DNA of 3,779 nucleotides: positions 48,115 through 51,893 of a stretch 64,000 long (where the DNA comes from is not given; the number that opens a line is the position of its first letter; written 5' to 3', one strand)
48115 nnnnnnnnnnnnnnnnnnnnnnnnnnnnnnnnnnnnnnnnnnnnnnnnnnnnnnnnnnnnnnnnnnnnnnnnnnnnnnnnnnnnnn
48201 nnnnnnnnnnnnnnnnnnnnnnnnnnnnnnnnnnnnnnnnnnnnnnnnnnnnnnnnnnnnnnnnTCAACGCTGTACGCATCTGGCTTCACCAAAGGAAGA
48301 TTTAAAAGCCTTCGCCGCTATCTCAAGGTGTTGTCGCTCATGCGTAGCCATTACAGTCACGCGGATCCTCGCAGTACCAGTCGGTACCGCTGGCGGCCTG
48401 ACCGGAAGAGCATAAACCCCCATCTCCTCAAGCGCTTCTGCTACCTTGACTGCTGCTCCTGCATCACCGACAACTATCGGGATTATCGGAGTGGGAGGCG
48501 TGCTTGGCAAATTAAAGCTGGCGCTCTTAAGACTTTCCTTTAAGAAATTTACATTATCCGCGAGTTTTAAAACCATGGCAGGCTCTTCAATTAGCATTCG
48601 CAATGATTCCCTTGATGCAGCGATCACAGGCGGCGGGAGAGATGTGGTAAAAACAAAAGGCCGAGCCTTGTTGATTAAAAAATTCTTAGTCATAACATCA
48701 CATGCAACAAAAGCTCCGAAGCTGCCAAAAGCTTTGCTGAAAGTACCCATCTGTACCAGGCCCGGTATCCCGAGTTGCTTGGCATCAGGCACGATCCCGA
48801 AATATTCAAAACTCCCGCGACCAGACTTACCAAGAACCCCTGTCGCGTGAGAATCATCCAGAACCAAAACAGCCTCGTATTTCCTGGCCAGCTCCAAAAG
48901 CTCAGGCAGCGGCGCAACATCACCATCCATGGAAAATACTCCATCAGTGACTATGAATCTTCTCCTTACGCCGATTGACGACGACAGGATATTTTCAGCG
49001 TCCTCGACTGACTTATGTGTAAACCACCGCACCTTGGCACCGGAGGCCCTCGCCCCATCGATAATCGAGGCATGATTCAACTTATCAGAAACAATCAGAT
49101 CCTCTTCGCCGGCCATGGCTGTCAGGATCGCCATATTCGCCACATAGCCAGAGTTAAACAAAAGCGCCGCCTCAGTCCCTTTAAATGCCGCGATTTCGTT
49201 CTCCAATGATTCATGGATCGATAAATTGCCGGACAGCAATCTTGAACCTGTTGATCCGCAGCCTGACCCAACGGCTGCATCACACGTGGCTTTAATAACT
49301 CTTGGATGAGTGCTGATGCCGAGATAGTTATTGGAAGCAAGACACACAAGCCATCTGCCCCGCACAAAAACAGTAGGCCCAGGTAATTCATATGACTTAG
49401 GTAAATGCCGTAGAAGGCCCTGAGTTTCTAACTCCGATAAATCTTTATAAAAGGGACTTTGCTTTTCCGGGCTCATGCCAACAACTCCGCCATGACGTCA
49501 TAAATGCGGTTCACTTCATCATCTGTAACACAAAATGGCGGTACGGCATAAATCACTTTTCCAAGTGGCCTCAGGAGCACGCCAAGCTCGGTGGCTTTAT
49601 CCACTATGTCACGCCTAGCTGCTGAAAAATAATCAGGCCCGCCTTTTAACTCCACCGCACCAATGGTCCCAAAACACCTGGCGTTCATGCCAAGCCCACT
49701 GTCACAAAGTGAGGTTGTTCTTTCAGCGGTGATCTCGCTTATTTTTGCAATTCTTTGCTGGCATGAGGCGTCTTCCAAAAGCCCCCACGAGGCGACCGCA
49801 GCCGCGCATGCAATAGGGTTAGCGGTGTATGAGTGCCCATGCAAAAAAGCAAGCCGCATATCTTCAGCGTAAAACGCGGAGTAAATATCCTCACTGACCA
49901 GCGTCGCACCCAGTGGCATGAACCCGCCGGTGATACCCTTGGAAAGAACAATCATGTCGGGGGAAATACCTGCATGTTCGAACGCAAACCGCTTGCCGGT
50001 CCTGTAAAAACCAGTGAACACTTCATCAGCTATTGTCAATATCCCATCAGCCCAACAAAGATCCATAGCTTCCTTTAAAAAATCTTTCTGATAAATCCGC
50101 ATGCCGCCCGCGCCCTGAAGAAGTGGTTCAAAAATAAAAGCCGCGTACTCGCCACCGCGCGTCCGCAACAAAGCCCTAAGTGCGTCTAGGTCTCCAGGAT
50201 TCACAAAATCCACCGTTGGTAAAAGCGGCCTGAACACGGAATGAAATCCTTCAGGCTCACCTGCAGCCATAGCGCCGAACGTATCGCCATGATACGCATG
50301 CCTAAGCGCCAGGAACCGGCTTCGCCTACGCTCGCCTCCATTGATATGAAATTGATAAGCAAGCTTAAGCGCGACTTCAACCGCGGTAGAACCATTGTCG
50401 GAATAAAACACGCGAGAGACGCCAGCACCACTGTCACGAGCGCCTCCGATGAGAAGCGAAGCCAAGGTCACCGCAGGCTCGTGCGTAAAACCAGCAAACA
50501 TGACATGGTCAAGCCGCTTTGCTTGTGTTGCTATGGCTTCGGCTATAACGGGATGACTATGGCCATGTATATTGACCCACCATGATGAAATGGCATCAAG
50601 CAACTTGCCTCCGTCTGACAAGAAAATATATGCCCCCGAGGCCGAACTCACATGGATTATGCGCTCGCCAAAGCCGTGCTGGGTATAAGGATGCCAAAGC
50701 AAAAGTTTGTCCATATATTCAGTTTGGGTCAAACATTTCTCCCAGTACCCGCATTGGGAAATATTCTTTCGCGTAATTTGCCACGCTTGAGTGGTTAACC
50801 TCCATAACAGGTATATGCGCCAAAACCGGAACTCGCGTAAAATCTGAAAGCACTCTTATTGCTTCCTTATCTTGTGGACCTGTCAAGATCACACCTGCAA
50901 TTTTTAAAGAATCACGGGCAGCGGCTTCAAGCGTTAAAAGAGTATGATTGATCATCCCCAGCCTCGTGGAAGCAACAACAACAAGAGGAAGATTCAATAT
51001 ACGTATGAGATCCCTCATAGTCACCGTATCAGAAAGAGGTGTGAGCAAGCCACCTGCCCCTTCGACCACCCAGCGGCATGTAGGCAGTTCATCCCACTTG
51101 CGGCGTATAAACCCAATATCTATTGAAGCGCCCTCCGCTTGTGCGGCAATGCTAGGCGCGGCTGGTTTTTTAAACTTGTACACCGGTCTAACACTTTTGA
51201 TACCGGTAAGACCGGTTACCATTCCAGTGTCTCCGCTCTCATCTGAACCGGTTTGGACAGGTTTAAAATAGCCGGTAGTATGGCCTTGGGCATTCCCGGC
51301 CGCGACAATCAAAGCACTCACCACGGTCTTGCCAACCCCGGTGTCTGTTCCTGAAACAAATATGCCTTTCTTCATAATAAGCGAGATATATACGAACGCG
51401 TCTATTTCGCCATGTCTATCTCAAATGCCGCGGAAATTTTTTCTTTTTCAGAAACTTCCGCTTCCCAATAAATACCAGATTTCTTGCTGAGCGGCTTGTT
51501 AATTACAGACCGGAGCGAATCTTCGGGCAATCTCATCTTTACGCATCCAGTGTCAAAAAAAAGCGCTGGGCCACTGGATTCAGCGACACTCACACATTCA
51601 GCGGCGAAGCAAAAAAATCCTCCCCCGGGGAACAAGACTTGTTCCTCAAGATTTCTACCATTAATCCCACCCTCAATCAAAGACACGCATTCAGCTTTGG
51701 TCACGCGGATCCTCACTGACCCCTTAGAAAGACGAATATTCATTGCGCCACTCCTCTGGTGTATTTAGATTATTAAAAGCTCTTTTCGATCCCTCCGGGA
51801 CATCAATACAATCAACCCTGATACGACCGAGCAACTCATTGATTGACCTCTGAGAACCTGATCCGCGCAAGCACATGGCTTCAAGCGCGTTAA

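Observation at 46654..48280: Minimal CuA cupredoxin plus a 10-TM COX1-like protein lacking the canonical CuB helix-VI signature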

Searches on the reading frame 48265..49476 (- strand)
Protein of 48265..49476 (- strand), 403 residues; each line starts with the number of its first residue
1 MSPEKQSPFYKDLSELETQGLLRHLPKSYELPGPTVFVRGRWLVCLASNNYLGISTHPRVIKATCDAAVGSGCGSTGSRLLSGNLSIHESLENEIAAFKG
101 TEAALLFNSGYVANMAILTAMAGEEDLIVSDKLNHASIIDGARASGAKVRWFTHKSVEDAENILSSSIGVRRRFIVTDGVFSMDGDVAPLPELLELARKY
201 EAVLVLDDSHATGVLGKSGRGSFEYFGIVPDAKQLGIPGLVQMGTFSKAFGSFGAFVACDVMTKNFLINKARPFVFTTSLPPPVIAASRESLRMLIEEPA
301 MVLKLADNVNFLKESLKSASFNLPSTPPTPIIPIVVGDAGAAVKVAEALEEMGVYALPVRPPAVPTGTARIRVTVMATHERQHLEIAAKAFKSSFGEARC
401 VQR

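Call 3: search_protein_families(library=pfam, proteins=[window:48265-49476:-], max_evalue=1)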
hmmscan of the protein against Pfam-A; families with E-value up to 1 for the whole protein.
window:48265-49476:- (403 aa): 6 families
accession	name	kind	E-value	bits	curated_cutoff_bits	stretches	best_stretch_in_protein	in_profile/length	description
PF00155.27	Aminotran_1_2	-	4.1e-53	181.3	19.7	1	45-391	5-361/361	Aminotransferase class I and II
PF01053.26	Cys_Met_Meta_PP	-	3.2e-06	26.4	27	1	88-216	54-182/381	Cys/Met metabolism PLP-dependent enzyme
PF01041.23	DegT_DnrJ_EryC1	-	1.6e-05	24.8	19.8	1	89-214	27-152/360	DegT/DnrJ/EryC1/StrS aminotransferase family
PF00266.25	Aminotran_5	-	4.8e-05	23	21.5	1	87-211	44-179/371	Aminotransferase class-V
PF01212.27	Beta_elim_lyase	-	0.11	12.3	27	1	90-139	36-85/288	Beta-eliminating lyase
PF01276.26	OKR_DC_1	-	0.21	10.7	27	1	97-152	78-133/417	Orn/Lys/Arg decarboxylase, major domain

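Call 4: search_protein_families(library=ncbifam, proteins=[window:48265-49476:-], max_evalue=1)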
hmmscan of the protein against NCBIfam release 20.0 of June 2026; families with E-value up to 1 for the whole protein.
window:48265-49476:- (403 aa): 34 families (the best 25 are shown)
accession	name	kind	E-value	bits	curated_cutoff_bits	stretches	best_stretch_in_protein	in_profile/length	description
TIGR00858.1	bioF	equivalog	3.3e-130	434.1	426.45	1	22-391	2-364/365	8-amino-7-oxononanoate synthase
TIGR01825.1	gly_Cac_T_rel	subfamily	8.6e-111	370.3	535.4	1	11-393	3-377/385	BioF/Kbl family PLP-dependent acyltransferase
NF005394.0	PRK06939.1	equivalog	6.8e-104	347.7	460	1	9-394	9-390/397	glycine C-acetyltransferase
NF047600.1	SerpalmtaseCFB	equivalog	1.4e-93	313.7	640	1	10-395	12-389/395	serine palmitoyltransferase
TIGR01822.1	2am3keto_CoA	equivalog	9.7e-90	301.3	493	1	37-393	33-385/393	glycine C-acetyltransferase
NF047599.1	SerpalmtaseBetaP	equivalog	4.7e-87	292.2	500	1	37-393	39-388/394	serine palmitoyltransferase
TIGR01821.1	5aminolev_synth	equivalog_domain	1.6e-76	257.8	338.55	1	44-396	48-395/402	5-aminolevulinate synthase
NF047603.1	SerpalmtaseAlphaP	equivalog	2.8e-72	243.6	670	1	34-392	37-390/399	serine palmitoyltransferase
NF005526.0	PRK07179.1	equivalog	5.8e-47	160.1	428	1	44-393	57-394/407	alpha-hydroxyketone-type quorum-sensing autoinducer synthase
NF005697.0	PRK07505.1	subfamily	3e-40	138.1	342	1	40-392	47-396/405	hypothetical protein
NF004608.1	PRK05937.1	equivalog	1.2e-38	132.9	399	1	62-302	30-264/366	8-amino-7-oxononanoate synthase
NF004650.0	PRK05994.1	equivalog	2.4e-06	26.6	667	1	90-215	67-192/427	O-acetylhomoserine aminocarboxypropyltransferase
NF006347.0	PRK08574.1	equivalog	2.9e-06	26.3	477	1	90-217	57-183/385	cystathionine gamma-synthase family protein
TIGR03588.1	PseC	equivalog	8.5e-05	21.6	423.5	1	88-214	32-162/380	UDP-4-amino-4,6-dideoxy-N-acetyl-beta-L-altrosamine transaminase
TIGR01326.1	OAH_OAS_sulfhy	subfamily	0.00065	18.5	495.1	1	88-215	59-186/418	O-acetylhomoserine aminocarboxypropyltransferase/cysteine synthase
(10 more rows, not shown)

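Call 31: find_homologous_proteins(query=window:48265-49476:-, max_evalue=1e-60)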
Query window:48265-49476:- (403 aa): 7447 proteins with E <= 1e-60 among 8000 candidates; the best 120 are listed.
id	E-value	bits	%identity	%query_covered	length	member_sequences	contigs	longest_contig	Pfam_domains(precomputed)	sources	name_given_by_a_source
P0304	3.9e-263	890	100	100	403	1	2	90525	PF00155.28,PF01053.27,PF01041.24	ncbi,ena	ncbi:MAG: 8-amino-7-oxononanoate synthase [Bdellovibrionota bacterium]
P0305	2.2e-138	480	57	95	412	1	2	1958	PF00155.28,PF00202.28,PF01053.27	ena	-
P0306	5.3e-129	449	54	95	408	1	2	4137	PF00155.28,PF01053.27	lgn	-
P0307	1.2e-125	438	54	95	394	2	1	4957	PF00155.28,PF01053.27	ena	-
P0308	1.3e-125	438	54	94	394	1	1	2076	PF00155.28,PF01053.27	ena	-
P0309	1.0e-122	428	53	98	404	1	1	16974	PF00155.28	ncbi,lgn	-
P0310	4.5e-122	426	55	97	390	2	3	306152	PF00155.28,PF01053.27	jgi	jgi:8-amino-7-oxononanoate synthase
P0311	7.9e-119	415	53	95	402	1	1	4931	PF00155.28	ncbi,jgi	jgi:8-amino-7-oxononanoate synthase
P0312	1.6e-118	414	52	96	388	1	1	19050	PF00155.28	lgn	-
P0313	4.9e-117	409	52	96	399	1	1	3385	PF00155.28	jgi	jgi:8-amino-7-oxononanoate synthase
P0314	3.1e-114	400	51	93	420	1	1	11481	PF00155.28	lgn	-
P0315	3.7e-114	400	54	87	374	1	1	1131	PF00155.28,PF01053.27,PF01041.24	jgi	jgi:8-amino-7-oxononanoate synthase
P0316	3.4e-113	397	51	95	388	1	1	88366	PF00155.28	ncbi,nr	ncbi:MAG: 8-amino-7-oxononanoate synthase [Desulfobacterota bacterium]|nr:8-amino-7-oxononanoate syn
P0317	5.6e-112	393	49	97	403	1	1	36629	PF00155.28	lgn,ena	-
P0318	3.7e-111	390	49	95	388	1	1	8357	PF00155.28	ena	-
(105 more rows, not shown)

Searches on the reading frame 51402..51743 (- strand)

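Call 63: search_protein_families(library=pfam, proteins=[window:51402-51743:-], max_evalue=0.001)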
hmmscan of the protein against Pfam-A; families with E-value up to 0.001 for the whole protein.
window:51402-51743:- (113 aa): 1 family
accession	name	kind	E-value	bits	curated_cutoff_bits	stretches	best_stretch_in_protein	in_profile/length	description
PF22668.1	DUF7009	-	2.8e-05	24.8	27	1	1-110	1-100/119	Family of unknown function (DUF7009)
